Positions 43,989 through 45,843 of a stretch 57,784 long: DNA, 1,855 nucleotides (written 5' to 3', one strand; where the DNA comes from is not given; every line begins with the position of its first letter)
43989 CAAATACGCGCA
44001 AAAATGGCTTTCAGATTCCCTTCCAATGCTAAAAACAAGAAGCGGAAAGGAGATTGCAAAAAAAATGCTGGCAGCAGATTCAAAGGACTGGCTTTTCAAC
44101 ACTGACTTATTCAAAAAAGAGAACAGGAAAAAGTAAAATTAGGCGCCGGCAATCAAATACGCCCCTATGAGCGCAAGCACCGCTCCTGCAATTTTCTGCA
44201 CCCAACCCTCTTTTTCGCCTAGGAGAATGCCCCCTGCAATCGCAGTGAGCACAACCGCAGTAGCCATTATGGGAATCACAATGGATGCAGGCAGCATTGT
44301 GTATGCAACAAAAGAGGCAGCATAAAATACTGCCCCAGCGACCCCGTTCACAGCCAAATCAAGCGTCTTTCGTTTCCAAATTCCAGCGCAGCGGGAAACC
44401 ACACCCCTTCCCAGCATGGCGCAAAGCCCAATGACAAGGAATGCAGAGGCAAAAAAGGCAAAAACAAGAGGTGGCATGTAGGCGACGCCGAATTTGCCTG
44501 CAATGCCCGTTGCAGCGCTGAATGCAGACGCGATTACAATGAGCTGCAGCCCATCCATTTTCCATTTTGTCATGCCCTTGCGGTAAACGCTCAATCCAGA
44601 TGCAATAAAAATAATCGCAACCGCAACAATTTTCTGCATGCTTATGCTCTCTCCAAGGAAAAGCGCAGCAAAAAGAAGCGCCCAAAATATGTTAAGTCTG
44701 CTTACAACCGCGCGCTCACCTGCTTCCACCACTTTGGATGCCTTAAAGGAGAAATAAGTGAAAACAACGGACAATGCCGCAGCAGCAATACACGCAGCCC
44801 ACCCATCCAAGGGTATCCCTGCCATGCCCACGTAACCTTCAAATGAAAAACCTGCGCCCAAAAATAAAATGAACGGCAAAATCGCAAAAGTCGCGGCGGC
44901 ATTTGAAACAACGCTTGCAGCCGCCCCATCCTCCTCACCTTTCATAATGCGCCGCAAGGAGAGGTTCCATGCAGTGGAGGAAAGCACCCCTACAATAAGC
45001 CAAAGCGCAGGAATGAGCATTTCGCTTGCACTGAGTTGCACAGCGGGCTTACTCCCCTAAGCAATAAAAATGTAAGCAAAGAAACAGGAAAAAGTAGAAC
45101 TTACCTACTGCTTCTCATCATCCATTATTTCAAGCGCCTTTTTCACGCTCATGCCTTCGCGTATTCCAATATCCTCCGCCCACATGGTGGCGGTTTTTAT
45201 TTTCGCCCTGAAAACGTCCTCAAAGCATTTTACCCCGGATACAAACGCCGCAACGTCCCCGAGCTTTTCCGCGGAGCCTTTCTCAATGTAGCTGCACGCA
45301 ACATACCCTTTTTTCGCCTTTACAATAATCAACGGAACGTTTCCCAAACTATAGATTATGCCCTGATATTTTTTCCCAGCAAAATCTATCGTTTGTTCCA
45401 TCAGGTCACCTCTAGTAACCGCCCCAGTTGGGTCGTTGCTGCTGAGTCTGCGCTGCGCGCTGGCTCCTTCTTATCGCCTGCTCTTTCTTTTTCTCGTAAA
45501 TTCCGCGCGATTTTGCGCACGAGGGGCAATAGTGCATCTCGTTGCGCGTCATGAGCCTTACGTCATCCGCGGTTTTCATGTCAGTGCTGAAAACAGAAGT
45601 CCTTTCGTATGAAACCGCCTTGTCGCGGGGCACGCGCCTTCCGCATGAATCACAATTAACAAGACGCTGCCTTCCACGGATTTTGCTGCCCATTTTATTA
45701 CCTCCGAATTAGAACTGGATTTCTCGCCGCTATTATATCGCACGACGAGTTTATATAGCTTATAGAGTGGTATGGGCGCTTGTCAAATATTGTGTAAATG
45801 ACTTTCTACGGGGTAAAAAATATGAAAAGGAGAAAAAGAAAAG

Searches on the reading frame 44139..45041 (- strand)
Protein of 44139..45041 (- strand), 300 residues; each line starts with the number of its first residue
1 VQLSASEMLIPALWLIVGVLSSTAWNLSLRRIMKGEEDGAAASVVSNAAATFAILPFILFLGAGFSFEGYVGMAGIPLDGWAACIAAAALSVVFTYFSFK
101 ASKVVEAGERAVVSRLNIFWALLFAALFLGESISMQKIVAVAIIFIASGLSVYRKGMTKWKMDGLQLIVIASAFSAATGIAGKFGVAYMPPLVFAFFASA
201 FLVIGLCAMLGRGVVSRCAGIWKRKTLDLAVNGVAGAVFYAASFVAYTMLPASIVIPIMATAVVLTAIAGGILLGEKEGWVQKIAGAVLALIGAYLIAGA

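Call 60: search_protein_families(library=pfam, proteins=[window:44139-45041:-], max_evalue=0.001)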
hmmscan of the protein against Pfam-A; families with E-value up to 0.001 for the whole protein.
window:44139-45041:- (300 aa): 2 families
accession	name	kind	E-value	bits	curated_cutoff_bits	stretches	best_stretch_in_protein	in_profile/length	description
PF00892.27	EamA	-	3.9e-20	73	28.2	2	164-298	3-134/135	EamA-like transporter family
PF05653.20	Mg_trans_NIPA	-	0.00014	21.6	26.2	1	238-297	61-119/295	Magnesium transporter NIPA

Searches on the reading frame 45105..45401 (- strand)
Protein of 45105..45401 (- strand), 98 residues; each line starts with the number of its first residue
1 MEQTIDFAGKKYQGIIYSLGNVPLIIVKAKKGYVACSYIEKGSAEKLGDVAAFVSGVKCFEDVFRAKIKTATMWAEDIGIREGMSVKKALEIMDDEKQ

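Call 60: search_protein_families(library=pfam, proteins=[window:45105-45401:-], max_evalue=0.001)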
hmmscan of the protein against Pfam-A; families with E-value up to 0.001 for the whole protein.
window:45105-45401:- (98 aa): 1 family
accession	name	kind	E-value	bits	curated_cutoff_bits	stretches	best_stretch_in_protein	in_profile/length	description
PF08827.16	DUF1805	-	5e-14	52.7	29.5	1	35-93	1-64/64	Domain of unknown function (DUF1805)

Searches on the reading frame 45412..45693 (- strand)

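Call 60: search_protein_families(library=pfam, proteins=[window:45412-45693:-], max_evalue=0.001)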
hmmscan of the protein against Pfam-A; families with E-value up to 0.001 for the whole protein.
window:45412-45693:- (93 aa): 2 families
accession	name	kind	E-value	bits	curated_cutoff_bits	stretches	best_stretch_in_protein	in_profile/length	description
PF01283.25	Ribosomal_S26e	-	3e-05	24.9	27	1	5-82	14-99/108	Ribosomal protein S26e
PF02591.20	Zn_ribbon_9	-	8.9e-05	22.9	29.1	0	4-19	16-31/33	C4-type zinc ribbon domain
